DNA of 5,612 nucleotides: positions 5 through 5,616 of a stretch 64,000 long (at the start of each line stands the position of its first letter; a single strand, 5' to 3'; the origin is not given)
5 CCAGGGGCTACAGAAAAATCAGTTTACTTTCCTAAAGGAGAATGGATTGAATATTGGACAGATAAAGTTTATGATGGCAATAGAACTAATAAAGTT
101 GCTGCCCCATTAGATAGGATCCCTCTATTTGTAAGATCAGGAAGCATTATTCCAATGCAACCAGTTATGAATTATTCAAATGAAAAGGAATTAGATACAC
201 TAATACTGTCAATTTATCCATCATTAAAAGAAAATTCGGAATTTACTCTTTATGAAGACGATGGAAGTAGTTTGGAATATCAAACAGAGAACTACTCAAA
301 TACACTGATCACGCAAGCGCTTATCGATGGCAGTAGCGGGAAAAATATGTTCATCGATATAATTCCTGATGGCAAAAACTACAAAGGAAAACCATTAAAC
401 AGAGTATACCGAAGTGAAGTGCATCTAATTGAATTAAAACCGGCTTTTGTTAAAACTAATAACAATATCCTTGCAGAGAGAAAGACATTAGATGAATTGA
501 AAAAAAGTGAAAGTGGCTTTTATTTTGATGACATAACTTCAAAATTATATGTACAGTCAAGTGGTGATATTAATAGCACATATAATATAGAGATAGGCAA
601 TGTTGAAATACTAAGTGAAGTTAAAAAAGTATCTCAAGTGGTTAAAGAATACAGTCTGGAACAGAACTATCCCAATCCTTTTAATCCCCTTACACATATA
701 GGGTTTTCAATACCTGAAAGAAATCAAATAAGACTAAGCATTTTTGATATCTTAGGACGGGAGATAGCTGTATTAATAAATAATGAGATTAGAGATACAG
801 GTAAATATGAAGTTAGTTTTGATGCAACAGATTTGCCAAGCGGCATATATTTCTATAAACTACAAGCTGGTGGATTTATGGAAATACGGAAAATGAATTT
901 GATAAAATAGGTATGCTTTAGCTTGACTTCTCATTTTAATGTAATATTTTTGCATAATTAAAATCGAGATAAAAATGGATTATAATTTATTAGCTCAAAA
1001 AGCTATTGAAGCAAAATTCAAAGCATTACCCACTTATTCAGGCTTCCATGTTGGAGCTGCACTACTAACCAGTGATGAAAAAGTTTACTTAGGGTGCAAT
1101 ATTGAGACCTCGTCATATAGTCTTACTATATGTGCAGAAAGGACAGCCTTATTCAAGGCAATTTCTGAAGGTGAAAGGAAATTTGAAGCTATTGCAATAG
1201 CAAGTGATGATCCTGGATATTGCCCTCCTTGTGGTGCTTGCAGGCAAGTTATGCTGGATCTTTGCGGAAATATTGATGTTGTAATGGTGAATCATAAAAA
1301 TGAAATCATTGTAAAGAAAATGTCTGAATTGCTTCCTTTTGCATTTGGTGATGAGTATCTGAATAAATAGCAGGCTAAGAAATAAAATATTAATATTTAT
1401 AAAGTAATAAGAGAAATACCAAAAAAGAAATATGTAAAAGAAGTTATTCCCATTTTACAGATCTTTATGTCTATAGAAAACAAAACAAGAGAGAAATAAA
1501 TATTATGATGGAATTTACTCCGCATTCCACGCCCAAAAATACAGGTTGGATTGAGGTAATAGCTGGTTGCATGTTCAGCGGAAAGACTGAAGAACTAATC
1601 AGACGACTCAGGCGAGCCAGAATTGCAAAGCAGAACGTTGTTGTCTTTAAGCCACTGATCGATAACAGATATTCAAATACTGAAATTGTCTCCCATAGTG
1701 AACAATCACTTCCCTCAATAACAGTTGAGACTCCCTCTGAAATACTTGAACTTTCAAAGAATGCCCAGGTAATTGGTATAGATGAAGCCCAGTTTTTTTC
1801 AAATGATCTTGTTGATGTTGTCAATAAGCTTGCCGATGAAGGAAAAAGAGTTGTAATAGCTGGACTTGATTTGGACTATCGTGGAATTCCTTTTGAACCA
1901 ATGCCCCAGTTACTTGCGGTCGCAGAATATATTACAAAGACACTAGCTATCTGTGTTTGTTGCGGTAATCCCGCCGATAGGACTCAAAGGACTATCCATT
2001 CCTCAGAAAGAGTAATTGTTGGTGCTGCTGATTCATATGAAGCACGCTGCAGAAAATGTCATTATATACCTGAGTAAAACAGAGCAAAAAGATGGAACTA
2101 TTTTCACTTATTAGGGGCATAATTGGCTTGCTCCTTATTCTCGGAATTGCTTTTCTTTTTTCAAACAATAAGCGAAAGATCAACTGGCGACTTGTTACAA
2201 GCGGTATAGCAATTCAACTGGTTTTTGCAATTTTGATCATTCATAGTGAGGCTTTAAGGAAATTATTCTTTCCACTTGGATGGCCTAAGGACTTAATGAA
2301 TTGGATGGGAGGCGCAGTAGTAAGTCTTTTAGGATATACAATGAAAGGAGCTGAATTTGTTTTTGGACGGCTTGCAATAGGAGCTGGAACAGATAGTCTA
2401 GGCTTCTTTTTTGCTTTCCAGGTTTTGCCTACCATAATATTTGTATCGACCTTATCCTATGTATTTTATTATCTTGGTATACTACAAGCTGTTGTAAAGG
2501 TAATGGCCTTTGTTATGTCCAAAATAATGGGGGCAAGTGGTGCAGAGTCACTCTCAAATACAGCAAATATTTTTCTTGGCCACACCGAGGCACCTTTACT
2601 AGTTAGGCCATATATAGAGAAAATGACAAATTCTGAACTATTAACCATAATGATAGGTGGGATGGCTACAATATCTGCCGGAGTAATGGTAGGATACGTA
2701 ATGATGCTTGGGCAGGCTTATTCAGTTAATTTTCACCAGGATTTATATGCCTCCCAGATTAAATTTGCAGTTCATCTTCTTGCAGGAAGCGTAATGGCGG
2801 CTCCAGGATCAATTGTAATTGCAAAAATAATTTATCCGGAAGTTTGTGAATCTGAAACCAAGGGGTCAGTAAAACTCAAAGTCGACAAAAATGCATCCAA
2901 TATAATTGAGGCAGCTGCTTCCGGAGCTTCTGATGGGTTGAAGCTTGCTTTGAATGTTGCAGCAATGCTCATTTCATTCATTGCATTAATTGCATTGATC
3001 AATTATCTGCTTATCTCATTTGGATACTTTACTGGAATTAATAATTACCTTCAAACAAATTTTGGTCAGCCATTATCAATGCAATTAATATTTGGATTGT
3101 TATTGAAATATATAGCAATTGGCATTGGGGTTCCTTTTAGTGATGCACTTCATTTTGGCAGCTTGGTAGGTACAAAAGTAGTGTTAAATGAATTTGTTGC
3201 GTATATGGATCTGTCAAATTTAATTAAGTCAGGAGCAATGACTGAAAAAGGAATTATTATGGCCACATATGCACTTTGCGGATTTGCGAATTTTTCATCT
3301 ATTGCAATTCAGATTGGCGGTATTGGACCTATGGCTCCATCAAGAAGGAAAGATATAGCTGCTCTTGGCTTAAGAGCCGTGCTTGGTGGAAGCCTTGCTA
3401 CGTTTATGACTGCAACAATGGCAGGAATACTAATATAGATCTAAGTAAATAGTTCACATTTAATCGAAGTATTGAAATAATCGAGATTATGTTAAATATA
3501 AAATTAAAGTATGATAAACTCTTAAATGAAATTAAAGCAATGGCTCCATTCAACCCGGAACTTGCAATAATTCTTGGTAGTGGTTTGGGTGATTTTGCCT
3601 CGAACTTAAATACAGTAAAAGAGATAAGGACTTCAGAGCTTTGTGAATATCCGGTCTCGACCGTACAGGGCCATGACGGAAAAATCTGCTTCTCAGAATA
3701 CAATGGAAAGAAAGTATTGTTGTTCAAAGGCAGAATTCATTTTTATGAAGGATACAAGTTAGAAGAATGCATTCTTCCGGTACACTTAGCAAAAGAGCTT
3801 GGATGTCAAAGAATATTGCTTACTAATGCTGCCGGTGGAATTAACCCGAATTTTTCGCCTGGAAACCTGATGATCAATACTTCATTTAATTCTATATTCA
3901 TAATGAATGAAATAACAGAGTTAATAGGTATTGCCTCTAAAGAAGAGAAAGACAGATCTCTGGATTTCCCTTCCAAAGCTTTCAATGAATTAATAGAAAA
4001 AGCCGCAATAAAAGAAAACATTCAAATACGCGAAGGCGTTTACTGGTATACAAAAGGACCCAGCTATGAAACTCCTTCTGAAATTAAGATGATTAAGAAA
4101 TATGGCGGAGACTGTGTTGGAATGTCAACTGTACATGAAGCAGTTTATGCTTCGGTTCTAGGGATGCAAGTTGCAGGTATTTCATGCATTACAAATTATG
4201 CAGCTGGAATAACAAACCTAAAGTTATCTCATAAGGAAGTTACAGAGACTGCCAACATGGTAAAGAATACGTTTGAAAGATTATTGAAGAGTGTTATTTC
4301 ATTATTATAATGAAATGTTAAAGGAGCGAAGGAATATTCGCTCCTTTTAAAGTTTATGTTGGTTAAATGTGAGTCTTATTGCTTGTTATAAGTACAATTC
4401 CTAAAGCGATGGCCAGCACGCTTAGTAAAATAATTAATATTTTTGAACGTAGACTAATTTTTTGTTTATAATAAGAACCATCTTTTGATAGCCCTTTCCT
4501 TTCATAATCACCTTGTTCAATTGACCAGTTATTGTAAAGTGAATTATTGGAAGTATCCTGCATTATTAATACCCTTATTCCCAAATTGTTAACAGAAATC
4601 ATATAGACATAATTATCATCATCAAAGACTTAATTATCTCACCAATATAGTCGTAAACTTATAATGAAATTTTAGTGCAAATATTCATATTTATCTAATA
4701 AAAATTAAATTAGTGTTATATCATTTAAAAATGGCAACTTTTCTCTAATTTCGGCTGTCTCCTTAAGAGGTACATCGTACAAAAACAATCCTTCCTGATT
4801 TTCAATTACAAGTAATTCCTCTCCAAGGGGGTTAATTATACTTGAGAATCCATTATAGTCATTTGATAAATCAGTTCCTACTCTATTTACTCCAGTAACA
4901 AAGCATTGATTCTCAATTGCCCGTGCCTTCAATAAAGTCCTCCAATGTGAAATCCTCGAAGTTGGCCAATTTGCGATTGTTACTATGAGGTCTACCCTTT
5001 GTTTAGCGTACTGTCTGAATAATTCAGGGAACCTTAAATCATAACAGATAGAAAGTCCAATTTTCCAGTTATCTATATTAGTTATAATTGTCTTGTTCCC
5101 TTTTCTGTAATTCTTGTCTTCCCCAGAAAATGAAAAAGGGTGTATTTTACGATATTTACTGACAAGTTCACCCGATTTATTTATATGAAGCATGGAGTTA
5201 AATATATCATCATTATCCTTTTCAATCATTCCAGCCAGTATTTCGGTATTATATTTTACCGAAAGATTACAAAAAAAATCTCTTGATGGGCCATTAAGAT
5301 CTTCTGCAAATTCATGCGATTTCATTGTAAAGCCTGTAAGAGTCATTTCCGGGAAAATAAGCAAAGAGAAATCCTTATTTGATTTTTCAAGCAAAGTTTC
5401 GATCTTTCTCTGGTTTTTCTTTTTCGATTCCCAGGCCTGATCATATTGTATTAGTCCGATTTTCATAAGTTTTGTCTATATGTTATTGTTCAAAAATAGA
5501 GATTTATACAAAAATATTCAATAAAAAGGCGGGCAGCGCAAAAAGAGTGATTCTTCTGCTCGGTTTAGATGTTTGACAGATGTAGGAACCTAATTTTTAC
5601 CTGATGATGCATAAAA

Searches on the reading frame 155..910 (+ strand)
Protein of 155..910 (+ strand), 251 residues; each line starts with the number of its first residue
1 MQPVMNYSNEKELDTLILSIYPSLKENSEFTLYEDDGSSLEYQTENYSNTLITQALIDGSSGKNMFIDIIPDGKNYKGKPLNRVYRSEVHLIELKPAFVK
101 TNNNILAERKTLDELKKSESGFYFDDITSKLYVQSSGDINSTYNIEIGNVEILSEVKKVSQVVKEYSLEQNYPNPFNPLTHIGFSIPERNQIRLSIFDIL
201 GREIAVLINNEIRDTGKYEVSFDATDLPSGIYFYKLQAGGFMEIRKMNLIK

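Call 83: search_protein_families(library=pfam, proteins=[window:155-910:+], max_evalue=0.00001)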
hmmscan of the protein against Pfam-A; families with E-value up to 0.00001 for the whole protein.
window:155-910:+ (251 aa): 2 families
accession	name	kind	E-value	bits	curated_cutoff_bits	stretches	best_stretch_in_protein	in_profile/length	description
PF17137.9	DUF5110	-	3.4e-12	46.7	27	1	15-90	1-69/71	Domain of unknown function (DUF5110)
PF18962.6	Por_Secre_tail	-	1.5e-11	44.9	27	1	172-246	2-72/75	Secretion system C-terminal sorting domain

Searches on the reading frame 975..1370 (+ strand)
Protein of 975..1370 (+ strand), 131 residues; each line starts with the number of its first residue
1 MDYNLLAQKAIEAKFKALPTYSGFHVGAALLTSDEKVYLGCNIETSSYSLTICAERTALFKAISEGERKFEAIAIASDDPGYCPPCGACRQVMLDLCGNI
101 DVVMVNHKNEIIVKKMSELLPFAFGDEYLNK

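Call 83: search_protein_families(library=pfam, proteins=[window:975-1370:+], max_evalue=0.00001)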
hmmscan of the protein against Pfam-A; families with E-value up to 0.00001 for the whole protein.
window:975-1370:+ (131 aa): 2 families
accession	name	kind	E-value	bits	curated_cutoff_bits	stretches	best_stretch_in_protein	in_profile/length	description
PF00383.29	dCMP_cyt_deam_1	-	1.4e-16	60.7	25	1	6-96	7-93/102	Cytidine and deoxycytidylate deaminase zinc-binding region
PF08211.18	dCMP_cyt_deam_2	-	2.5e-06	28.1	25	1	6-74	44-111/130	Cytidine and deoxycytidylate deaminase zinc-binding region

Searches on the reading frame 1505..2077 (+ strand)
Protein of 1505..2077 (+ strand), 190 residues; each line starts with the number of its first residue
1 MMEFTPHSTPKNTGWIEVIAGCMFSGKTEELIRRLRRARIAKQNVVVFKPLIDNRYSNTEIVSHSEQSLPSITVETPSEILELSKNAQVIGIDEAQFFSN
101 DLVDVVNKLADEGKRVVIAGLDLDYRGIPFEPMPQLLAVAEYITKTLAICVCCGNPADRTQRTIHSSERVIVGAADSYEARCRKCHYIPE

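Call 83: search_protein_families(library=pfam, proteins=[window:1505-2077:+], max_evalue=0.00001)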
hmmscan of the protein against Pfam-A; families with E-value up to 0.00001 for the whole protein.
window:1505-2077:+ (190 aa): 1 family
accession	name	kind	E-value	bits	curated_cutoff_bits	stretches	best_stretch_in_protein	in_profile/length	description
PF00265.24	TK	-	6e-52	176.5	20.6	1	14-186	1-176/176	Thymidine kinase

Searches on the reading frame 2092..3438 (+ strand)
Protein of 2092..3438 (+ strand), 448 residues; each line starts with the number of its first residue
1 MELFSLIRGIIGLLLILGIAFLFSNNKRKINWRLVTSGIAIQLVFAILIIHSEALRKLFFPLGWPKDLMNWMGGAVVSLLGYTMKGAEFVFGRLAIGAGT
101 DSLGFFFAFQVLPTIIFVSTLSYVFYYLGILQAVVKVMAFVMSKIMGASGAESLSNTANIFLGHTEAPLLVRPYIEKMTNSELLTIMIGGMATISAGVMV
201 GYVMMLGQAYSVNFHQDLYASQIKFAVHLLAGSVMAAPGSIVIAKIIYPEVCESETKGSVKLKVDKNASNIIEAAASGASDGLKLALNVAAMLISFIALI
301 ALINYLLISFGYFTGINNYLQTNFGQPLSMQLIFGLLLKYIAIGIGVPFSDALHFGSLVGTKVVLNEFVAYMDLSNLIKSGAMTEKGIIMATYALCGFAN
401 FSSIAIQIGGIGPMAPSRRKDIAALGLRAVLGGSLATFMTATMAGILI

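Call 83: search_protein_families(library=pfam, proteins=[window:2092-3438:+], max_evalue=0.00001)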
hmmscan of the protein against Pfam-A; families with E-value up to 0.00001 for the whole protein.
window:2092-3438:+ (448 aa): 3 families
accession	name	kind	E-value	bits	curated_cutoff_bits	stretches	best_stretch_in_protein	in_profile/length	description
PF07662.18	Nucleos_tra2_C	-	8.1e-72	241.8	32.3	1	228-445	1-213/213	Na+ dependent nucleoside transporter C-terminus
PF01773.25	Nucleos_tra2_N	-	3.9e-19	69.4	27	1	11-94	1-74/74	Na+ dependent nucleoside transporter N-terminus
PF07670.19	Gate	-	2.1e-16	60.7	29.6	1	108-208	1-103/104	Nucleoside recognition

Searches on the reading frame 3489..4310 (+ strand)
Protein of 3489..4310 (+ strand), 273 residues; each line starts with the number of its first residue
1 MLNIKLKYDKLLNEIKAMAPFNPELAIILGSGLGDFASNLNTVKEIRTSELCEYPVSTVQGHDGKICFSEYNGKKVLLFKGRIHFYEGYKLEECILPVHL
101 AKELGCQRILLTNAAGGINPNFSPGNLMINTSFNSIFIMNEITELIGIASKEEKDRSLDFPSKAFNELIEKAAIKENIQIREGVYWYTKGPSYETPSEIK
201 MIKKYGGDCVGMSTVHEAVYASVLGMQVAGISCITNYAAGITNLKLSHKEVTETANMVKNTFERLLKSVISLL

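Call 83: search_protein_families(library=pfam, proteins=[window:3489-4310:+], max_evalue=0.00001)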
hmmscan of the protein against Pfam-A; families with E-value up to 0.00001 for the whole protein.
window:3489-4310:+ (273 aa): 1 family
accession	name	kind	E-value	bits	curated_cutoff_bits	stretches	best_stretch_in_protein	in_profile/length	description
PF01048.26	PNP_UDP_1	-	1.6e-43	149.2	25.1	1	25-270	2-232/233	Phosphorylase superfamily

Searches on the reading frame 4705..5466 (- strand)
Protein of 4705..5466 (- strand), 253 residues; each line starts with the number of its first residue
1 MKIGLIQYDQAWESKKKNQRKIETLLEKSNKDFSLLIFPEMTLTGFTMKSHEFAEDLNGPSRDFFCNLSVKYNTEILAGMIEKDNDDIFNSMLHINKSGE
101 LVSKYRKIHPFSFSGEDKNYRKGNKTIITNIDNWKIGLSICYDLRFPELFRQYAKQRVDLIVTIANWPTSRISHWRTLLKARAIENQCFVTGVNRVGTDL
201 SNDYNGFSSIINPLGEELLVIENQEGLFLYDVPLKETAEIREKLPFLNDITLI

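Call 83: search_protein_families(library=pfam, proteins=[window:4705-5466:-], max_evalue=0.00001)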
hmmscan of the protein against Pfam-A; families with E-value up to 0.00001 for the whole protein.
window:4705-5466:- (253 aa): 1 family
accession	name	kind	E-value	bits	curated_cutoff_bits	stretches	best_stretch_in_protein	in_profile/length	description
PF00795.27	CN_hydrolase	-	7.2e-48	163.6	23.2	1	2-241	1-255/256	Carbon-nitrogen hydrolase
